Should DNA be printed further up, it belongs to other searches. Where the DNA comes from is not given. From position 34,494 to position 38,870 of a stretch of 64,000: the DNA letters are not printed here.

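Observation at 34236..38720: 1358-aa protein with an N-terminal HigA-type HTH fused to ~1250 aa of uncharacterised sequence, followed by a second stand-alone HigA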

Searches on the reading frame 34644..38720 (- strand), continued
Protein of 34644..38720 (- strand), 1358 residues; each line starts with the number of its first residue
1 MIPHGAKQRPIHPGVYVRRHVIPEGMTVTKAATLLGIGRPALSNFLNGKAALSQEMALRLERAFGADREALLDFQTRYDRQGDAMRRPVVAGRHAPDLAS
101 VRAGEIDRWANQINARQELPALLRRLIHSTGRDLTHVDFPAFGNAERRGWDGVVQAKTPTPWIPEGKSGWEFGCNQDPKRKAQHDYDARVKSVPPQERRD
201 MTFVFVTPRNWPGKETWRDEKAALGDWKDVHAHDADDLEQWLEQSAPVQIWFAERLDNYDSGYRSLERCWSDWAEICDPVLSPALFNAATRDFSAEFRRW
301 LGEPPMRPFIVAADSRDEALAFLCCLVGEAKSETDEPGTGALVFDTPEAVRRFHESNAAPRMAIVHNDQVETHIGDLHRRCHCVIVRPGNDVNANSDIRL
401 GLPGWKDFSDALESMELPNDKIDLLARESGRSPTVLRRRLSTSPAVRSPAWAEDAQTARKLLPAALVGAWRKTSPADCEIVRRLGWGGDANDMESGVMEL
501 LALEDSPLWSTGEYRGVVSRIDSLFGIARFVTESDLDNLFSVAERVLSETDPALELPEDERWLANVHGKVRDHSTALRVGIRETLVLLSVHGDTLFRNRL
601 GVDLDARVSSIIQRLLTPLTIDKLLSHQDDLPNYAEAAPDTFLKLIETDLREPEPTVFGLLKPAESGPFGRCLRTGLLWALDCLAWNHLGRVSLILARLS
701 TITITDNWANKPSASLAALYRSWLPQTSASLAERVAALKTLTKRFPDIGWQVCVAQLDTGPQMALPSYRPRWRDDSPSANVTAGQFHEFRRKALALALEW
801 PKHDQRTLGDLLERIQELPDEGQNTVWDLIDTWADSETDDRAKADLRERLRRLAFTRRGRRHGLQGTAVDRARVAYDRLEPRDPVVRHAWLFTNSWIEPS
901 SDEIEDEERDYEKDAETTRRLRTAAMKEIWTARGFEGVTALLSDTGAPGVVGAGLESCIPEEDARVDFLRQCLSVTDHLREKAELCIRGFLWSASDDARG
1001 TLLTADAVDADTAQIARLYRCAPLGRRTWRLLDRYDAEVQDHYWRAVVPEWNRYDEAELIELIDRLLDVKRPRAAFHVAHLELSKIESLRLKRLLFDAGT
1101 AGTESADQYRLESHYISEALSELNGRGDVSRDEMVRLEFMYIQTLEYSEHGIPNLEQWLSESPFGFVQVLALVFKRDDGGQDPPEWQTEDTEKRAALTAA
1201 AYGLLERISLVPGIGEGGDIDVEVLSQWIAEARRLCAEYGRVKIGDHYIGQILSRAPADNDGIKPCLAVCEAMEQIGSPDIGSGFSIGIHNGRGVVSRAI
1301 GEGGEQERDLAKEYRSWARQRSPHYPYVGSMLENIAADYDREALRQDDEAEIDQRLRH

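Call 35: search_protein_representatives(protein=window:34839-38438:-)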
Query: 1200 residues. Proteins with E-value up to 0.001 (for the whole library): 6735; up to 1e-10: 5209; up to 1e-30: 2780. The best 150 are listed.
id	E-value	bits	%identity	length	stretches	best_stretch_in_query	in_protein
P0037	0.0e+00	1754.6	65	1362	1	1-1200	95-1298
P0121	0.0e+00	1396.7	54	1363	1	2-1200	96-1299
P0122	0.0e+00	1360.3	64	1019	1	249-1200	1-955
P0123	0.0e+00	1232.5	48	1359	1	2-1200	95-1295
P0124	0.0e+00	1204.2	49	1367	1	1-1200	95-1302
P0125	0.0e+00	1127.1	44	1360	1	1-1200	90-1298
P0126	0.0e+00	1075.9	43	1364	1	1-1197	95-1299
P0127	0.0e+00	1066.4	46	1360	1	5-1200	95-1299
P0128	0.0e+00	1060.4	45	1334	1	1-1200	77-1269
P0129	0.0e+00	1051.2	44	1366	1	2-1200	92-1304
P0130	0.0e+00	1050.9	43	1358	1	2-1200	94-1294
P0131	0.0e+00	1039.6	41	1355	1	2-1200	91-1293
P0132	0.0e+00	1035.6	46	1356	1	1-1200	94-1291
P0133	0.0e+00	1017.7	41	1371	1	2-1200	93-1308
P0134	8.6e-299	1010.7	44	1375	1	2-1200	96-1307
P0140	3.7e-295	998.6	41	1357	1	4-1200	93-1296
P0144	5.1e-289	978.3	40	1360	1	2-1197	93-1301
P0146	2.2e-288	976.2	41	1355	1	2-1200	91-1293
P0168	9.9e-267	904.5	39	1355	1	7-1200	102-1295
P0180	9.4e-259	878.0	40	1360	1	3-1200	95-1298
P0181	2.2e-258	876.8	39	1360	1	2-1197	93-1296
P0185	1.6e-256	870.6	39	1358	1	6-1200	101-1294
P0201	5.5e-251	852.3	38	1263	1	8-1200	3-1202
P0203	3.6e-250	849.6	38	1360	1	2-1200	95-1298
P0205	5.5e-249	845.7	38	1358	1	2-1200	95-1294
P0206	3.2e-247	839.8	37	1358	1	5-1200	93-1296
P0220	2.7e-242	823.5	37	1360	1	3-1198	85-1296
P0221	5.5e-240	815.9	38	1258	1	9-1200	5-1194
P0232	4.9e-232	789.6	37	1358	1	1-1200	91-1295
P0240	2.2e-218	744.3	36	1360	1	5-1194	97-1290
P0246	1.0e-213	728.8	34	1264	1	6-1200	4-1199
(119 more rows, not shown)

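Call 51: search_solved_structures(query=A4, max_evalue=10)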
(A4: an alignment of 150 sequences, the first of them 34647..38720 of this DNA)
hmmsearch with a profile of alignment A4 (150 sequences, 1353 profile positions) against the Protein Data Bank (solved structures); distinct sequences matched with E-value up to 10: 32.
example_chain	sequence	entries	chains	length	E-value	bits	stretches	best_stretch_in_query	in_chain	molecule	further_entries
2eby_A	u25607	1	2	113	7.6e-11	43.8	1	4-82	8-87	Putative HTH-type transcriptional regulator ybaQ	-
2icp_A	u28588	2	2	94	1.2e-08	36.5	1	4-82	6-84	antitoxin higa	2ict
6f8s_A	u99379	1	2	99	4.8e-08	34.5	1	3-82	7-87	XRE family transcriptional regulator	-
6f8h_A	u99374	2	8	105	5.6e-08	34.3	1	3-82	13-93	XRE family transcriptional regulator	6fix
7csv_A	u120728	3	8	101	1.7e-07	32.7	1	3-80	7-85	HTH cro/C1-type domain-containing protein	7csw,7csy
6jpi_A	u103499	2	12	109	2.1e-07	32.4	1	3-80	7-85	HTH cro/C1-type domain-containing protein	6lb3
4mcx_A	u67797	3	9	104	3e-07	31.9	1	4-80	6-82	Antidote protein | Antitoxin HigA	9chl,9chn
6chv_A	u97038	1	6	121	4.2e-07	31.4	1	4-80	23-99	Antitoxin HigA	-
4mct_A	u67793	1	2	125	4.9e-07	31.2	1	4-80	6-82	Antidote protein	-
6cf1_A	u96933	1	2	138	6.1e-07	30.9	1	4-80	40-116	Antitoxin HigA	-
3trb_A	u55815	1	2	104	1.6e-06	29.5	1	3-84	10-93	Virulence-associated protein I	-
3cec_A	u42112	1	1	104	2.1e-05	25.8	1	4-81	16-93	Putative antidote protein of plasmid maintenance system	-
8tac_A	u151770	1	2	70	0.00062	20.9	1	4-60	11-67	DBP48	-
2p5t_A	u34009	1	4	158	0.021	15.9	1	7-65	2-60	Putative transcriptional regulator PezA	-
9k3w_A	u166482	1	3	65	0.025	15.6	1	14-66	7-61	Transcriptional regulator, PbsX family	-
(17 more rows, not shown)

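Call 53: get_annotated_region(hit=H2, flank=5000)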
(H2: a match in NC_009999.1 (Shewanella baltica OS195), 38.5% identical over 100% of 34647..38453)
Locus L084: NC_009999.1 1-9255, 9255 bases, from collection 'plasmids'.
description: Shewanella baltica OS195 plasmid pS19502, complete sequence
organism: Shewanella baltica OS195 (NCBI taxid 399599)
taxonomy: Bacteria; Pseudomonadota; Gammaproteobacteria; Alteromonadales; Shewanellaceae; Shewanella; Shewanella baltica; Shewanella baltica OS195
host: -; source: -; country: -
typing (MOB-suite, as given by PLSDB): conjugative; relaxase MOBF; mating-pair formation MPF_F
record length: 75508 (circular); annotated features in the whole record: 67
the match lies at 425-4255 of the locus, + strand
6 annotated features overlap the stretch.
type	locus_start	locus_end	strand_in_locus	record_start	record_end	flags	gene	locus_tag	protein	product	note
CDS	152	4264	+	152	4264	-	-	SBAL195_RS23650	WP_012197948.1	HigA family addiction module antitoxin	-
CDS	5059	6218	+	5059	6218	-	-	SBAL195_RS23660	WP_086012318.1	IS3-like element ISSba3 family transposase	GO:0006313 - DNA transposition [Evidence IEA]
CDS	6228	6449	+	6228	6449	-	-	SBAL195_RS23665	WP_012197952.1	hypothetical protein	-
CDS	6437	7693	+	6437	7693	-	-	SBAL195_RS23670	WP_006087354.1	Y-family DNA polymerase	-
CDS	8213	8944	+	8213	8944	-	-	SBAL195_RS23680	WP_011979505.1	endonuclease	-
CDS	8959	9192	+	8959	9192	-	-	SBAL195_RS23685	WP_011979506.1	hypothetical protein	-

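Call 54: get_annotated_region(hit=H7, flank=5000)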
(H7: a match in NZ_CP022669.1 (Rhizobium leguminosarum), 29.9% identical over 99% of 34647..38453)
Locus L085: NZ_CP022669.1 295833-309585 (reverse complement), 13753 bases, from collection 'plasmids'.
description: Rhizobium leguminosarum bv. viciae strain BIHB 1217 plasmid pPR4, complete sequence
organism: Rhizobium leguminosarum (NCBI taxid 387)
taxonomy: Bacteria; Pseudomonadota; Alphaproteobacteria; Hyphomicrobiales; Rhizobiaceae; Rhizobium; Rhizobium leguminosarum
host: -; source: single cell,root nodules; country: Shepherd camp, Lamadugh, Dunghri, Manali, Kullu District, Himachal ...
typing (MOB-suite, as given by PLSDB): conjugative; replicon rep_cluster_471; relaxase MOBQ; mating-pair formation MPF_T
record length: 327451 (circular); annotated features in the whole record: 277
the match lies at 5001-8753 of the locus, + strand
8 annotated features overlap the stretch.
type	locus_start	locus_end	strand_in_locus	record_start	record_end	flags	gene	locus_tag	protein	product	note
CDS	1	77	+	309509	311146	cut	-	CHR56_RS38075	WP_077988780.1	Mu transposase C-terminal domain-containing protein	-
CDS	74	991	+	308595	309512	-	-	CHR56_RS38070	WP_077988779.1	TniB family NTP-binding protein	-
CDS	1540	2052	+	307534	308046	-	-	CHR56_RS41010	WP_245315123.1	hypothetical protein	-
CDS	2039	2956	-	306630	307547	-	-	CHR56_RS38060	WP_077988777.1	recombinase family protein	GO:0006310 - DNA recombination [Evidence IEA]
CDS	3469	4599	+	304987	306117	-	-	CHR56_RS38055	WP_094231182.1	RHE_PE00001 family protein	-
CDS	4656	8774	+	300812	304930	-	-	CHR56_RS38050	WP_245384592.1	helix-turn-helix transcriptional regulator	-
CDS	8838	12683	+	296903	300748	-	-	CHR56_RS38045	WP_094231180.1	hypothetical protein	-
CDS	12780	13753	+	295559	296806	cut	-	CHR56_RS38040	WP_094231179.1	hypothetical protein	-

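Call 63: search_protein_families(library=pfam, alignment_id=A5, max_evalue=0.00001)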
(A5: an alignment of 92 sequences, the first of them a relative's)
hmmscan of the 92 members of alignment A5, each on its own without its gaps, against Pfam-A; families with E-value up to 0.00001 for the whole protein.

A. member 1, L004:3465-4865:+ (467 aa): 0 families

B. families by the number of members that match (of 92 scanned): 99 families (the first 25 are shown)
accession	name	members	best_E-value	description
PF02384.22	N6_Mtase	5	1e-72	N-6 DNA Methylase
PF20473.4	MmeI_Mtase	3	1.9e-84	MmeI, DNA-methyltransferase domain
PF20466.3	MmeI_TRD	3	3.2e-66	MmeI, target recognition domain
PF01555.25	N6_N4_Mtase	3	2.3e-30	DNA methylase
PF12161.14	HsdM_N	3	5e-19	HsdM N-terminal domain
PF07669.17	Eco57I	3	3.4e-14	Eco57I restriction-modification methylase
PF03600.22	CitMHS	2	6.1e-92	Citrate transporter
PF00118.29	Cpn60_TCP1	2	3.7e-80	TCP-1/cpn60 chaperonin family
PF16289.11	PIN_12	2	1.2e-28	PIN domain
PF01420.25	Methylase_S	2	1.7e-20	Type I restriction modification DNA specificity domain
PF06114.19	Peptidase_M78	2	8e-18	IrrE N-terminal-like domain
PF00899.27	ThiF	2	2.7e-10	ThiF family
PF01170.24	UPF0020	2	9.3e-09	RMKL-like, methyltransferase domain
PF00916.26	Sulfate_transp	1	5.1e-101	Sulfate permease family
PF03050.20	DDE_Tnp_IS66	1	5.8e-98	Transposase IS66 family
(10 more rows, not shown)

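Call 66: search_protein_families(library=pfam, alignment_id=A6, max_evalue=1)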
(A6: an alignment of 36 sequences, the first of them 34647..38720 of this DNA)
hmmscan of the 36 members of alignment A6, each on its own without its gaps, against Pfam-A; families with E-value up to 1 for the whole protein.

A. member 1, window:34647-38720:- (1358 aa): 3 families
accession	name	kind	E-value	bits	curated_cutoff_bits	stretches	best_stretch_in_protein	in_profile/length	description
PF01381.28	HTH_3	-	2.6e-07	31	23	1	24-67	8-51/55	Helix-turn-helix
PF13560.12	HTH_31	-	9.7e-06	26.2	27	1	18-70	7-60/64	Helix-turn-helix domain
PF02954.25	HTH_8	-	0.56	10.4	22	0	28-42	21-35/42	Bacterial regulatory protein, Fis family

B. families by the number of members that match (of 36 scanned): 48 families (the first 25 are shown)
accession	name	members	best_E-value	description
PF01381.28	HTH_3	28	1.5e-10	Helix-turn-helix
PF13560.12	HTH_31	22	1.3e-07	Helix-turn-helix domain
PF12844.13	HTH_19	14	2.7e-06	Helix-turn-helix domain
PF13744.12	HTH_37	13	0.0029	Helix-turn-helix domain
PF12728.13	HTH_17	11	0.00028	Helix-turn-helix domain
PF13443.12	HTH_26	7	0.0016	Cro/C1-type HTH DNA-binding domain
PF15943.11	YdaS_toxin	5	0.0036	Bacterial toxin YdaS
PF20432.4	Xre-like-HTH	4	0.0001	Antitoxin Xre-like helix-turn-helix domain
PF22083.2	I-HmuI_NUMOD-like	4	0.014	DNA endonuclease I-HmuI-like, NUMOD-like domain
PF13384.12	HTH_23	3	0.0018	Homeodomain-like domain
PF12802.13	MarR_2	3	0.0031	MarR family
PF09339.16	HTH_IclR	3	0.029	IclR helix-turn-helix domain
PF02954.25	HTH_8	3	0.032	Bacterial regulatory protein, Fis family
PF12840.13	HTH_20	2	0.0087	Helix-turn-helix domain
PF00126.33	HTH_1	2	0.032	Bacterial regulatory helix-turn-helix protein, lysR family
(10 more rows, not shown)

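Call 67: search_protein_families(library=padloc, alignment_id=A6, max_evalue=1)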
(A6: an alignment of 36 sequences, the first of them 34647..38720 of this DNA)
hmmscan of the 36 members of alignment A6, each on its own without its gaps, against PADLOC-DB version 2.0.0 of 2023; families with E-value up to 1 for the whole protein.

A. member 1, window:34647-38720:- (1358 aa): 0 families

B. families by the number of members that match (of 36 scanned): 15 families
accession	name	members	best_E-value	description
PDLC03991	PD-Lambda-4_A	22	3.6e-10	-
PDLC03990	PD-Lambda-4_A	11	4.9e-06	-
PDLC04775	PDC-M69A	7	1.4e-05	-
PDLC02926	HTH_VI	7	7.9e-05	-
PDLC04133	mad1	5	9.2e-06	mads_1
PDLC04142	capH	4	1.4e-05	capH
PDLC03947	RmrA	3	0.00021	-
PDLC04758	PDC-M64B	2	0.0064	-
PDLC03982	PD-Lambda-2_B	1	0.00069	-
PDLC04290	PDC-M02A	1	0.0023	-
PDLC00069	GajA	1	0.0082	AAA ATPase domain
PDLC02109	Cas7_IIId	1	0.015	-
PDLC04186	HEC-01B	1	0.017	-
PDLC00167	HamA1|HamA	1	0.024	DUF1837 domain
PDLC03665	Control_protein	1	0.033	control protein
